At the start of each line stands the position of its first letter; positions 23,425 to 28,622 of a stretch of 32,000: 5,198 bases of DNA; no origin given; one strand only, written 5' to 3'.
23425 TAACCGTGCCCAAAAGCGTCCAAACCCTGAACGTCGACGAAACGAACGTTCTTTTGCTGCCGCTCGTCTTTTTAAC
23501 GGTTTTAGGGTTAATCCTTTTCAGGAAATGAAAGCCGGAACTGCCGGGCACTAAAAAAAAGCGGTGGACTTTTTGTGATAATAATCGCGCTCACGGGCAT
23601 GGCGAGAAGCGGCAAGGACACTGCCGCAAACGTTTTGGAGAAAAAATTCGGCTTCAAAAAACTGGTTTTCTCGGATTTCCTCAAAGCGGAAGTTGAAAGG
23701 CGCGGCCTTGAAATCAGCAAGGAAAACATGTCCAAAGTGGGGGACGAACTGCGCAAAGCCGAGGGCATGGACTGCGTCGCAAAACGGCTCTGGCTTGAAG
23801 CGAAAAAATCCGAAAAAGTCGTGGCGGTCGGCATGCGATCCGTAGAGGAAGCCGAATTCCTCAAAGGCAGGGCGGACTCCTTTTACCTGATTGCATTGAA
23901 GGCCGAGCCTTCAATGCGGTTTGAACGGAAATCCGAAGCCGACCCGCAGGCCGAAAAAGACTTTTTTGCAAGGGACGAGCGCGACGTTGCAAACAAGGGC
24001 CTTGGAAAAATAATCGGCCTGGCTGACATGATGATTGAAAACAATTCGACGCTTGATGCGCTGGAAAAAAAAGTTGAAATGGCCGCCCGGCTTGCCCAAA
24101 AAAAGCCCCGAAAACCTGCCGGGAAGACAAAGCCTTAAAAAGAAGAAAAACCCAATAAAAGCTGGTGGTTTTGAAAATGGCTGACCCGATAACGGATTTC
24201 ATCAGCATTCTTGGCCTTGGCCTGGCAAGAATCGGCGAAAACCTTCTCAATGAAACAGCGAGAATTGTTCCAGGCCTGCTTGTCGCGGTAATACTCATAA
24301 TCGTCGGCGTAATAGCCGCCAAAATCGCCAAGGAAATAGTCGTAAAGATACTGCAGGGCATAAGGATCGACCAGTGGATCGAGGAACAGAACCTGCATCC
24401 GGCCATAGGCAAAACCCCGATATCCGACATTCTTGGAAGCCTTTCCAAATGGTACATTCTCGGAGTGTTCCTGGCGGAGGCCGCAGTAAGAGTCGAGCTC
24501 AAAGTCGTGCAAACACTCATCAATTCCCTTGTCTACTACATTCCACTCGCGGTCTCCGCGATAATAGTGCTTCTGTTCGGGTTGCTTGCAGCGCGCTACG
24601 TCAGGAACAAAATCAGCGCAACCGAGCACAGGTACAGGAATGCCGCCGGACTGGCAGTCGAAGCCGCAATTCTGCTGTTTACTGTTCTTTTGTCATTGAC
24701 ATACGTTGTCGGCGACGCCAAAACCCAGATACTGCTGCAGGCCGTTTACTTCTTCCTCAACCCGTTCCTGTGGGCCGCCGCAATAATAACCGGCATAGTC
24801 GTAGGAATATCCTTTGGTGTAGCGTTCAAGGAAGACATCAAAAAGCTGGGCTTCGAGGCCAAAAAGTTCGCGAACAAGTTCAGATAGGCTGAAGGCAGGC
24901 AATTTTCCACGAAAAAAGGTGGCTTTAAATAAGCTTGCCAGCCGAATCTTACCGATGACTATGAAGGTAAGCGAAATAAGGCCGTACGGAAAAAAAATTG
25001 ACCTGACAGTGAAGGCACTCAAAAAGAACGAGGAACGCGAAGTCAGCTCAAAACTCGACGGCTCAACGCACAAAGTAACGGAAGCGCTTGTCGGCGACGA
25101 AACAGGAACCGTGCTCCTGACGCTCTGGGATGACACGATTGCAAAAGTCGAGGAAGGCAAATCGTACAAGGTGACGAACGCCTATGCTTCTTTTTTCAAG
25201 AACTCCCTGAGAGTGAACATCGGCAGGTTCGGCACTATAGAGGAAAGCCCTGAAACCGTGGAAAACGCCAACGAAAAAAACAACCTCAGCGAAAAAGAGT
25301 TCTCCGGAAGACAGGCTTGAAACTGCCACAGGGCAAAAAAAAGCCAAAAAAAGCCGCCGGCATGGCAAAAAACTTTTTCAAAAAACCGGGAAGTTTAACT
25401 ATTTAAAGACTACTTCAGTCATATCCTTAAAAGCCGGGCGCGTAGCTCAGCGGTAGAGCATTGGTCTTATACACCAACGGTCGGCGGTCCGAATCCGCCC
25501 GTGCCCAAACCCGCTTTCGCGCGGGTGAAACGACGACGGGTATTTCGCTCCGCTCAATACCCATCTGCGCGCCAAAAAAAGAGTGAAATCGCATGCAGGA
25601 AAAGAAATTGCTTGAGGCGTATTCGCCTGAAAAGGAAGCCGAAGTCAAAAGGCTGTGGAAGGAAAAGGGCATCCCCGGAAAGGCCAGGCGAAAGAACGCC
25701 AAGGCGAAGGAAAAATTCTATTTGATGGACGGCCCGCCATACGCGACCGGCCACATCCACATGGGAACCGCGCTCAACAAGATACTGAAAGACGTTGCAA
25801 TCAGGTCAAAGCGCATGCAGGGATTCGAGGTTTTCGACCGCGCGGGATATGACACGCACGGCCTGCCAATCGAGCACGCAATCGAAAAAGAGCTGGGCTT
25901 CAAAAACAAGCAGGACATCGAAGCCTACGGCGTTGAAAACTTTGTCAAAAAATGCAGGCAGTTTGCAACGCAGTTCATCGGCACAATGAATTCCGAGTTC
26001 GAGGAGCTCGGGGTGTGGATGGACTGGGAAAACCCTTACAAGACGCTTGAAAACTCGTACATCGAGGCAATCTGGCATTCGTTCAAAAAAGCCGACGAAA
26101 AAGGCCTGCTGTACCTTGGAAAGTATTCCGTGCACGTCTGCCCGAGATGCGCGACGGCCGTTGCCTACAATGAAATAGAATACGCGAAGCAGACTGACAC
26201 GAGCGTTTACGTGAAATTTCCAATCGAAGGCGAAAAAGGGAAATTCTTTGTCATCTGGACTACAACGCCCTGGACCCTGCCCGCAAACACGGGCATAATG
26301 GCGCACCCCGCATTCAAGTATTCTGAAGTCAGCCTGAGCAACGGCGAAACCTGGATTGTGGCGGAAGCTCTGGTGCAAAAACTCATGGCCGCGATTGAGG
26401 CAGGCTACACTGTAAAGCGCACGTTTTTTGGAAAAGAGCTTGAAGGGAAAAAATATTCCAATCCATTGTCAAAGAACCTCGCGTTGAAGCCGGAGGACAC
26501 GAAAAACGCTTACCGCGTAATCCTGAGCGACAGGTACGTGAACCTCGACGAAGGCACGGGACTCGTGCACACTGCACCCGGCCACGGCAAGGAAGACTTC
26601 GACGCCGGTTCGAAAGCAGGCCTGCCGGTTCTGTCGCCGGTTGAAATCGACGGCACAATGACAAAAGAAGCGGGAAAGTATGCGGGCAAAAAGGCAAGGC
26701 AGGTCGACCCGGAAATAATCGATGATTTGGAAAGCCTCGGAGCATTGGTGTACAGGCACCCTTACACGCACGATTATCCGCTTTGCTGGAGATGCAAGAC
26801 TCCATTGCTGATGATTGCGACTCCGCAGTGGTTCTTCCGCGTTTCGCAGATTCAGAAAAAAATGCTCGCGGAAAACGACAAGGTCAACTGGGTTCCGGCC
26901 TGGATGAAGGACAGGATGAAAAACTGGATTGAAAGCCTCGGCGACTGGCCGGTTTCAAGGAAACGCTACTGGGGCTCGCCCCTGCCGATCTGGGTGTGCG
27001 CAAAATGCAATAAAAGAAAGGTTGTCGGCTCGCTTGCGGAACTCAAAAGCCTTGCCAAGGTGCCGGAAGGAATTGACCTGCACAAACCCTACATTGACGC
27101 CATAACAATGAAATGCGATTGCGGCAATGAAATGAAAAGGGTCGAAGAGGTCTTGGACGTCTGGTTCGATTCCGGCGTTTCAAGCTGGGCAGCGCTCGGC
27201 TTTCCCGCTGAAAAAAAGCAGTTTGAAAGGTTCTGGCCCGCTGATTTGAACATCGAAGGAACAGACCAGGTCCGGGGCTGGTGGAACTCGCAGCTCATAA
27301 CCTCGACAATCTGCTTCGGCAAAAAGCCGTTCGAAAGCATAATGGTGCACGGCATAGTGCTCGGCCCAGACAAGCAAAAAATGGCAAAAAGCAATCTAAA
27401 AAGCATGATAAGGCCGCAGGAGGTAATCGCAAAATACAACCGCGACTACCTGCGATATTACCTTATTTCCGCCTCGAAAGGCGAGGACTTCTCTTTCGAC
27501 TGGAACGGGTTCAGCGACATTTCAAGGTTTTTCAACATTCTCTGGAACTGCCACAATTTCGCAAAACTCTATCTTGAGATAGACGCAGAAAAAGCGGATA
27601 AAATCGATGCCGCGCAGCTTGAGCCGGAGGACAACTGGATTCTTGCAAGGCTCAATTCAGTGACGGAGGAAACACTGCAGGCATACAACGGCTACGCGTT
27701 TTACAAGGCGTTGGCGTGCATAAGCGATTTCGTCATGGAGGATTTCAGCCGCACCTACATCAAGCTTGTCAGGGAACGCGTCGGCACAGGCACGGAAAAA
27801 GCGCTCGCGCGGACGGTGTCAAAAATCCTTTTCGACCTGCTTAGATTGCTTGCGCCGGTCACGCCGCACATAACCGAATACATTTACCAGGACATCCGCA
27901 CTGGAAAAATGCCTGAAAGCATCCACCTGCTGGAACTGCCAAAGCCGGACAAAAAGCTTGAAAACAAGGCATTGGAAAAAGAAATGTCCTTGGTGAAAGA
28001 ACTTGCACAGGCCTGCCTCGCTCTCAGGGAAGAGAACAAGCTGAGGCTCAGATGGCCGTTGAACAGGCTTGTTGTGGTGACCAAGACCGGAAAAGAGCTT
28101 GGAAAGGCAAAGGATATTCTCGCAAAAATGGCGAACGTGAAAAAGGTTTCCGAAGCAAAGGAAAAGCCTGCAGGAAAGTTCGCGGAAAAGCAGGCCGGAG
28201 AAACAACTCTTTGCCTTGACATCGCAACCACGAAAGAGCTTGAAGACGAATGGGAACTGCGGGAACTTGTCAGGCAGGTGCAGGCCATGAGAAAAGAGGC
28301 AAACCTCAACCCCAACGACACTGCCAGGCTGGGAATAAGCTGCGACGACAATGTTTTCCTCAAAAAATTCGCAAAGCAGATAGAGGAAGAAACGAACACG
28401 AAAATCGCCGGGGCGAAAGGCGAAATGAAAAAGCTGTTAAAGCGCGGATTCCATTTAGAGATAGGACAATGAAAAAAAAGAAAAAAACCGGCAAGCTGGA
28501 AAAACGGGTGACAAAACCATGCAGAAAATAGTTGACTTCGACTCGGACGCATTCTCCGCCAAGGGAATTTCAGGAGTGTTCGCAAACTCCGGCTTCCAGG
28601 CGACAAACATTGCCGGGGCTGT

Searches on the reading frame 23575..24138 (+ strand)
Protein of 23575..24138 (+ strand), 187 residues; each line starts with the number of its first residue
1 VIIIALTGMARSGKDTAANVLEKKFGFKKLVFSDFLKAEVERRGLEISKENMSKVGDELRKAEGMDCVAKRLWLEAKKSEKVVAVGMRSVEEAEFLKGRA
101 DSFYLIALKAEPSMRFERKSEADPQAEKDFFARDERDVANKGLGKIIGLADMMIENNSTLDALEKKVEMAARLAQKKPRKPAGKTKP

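Call 11: search_protein_families(library=pfam, proteins=[window:23575-24138:+], max_evalue=0.001)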
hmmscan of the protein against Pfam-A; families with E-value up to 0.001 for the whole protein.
window:23575-24138:+ (187 aa): 3 families
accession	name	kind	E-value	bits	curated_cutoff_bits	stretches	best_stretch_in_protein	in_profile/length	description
PF13207.12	AAA_17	-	2.2e-10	41.4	27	1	7-101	1-94/136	AAA domain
PF13238.12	AAA_18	-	2.5e-07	31.6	29.4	1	4-128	1-117/128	AAA domain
PF21448.3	DNMK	-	4.1e-06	27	27.1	1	3-67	2-65/232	Deoxynucleotide monophosphate kinase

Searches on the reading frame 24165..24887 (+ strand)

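Call 11: search_protein_families(library=pfam, proteins=[window:24165-24887:+], max_evalue=0.001)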
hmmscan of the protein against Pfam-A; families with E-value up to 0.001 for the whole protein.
window:24165-24887:+ (240 aa): 1 family
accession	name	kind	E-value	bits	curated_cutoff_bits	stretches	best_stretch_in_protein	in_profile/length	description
PF05552.17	MS_channel_1st_1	-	3.8e-13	49.5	22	2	26-70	5-49/50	Mechanosensitive ion channel, conserved TM helix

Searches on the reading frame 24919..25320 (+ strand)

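Call 11: search_protein_families(library=pfam, proteins=[window:24919-25320:+], max_evalue=0.001)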
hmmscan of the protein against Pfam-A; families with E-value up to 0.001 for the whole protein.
window:24919-25320:+ (133 aa): 1 family
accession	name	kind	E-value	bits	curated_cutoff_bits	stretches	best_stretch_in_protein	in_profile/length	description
PF21473.3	Ssb-like_OB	-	8.2e-14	52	24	1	21-108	2-96/97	Single-stranded DNA binding protein Ssb-like, OB fold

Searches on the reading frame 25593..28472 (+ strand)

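Call 11: search_protein_families(library=pfam, proteins=[window:25593-28472:+], max_evalue=0.001)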
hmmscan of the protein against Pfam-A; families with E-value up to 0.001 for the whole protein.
window:25593-28472:+ (959 aa): 5 families
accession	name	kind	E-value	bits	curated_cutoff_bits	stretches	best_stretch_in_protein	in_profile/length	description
PF00133.28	tRNA-synt_1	-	3.6e-121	405.2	22.7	1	20-635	4-413/414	tRNA synthetases class I (I, L, M and V)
PF08264.19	Anticodon_1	-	4.5e-32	111.4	25.1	1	680-824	1-145/148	Anticodon-binding domain of tRNA ligase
PF09334.17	tRNA-synt_1g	-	2.5e-23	82.9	20.1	2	49-191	8-131/391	tRNA synthetases class I (M)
PF19302.4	DUF5915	-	1.5e-10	41.4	27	1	863-937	92-168/195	Domain of unknown function (DUF5915)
PF01406.26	tRNA-synt_1e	-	9.2e-06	25.7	27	0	568-628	226-284/301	tRNA synthetases class I (C) catalytic domain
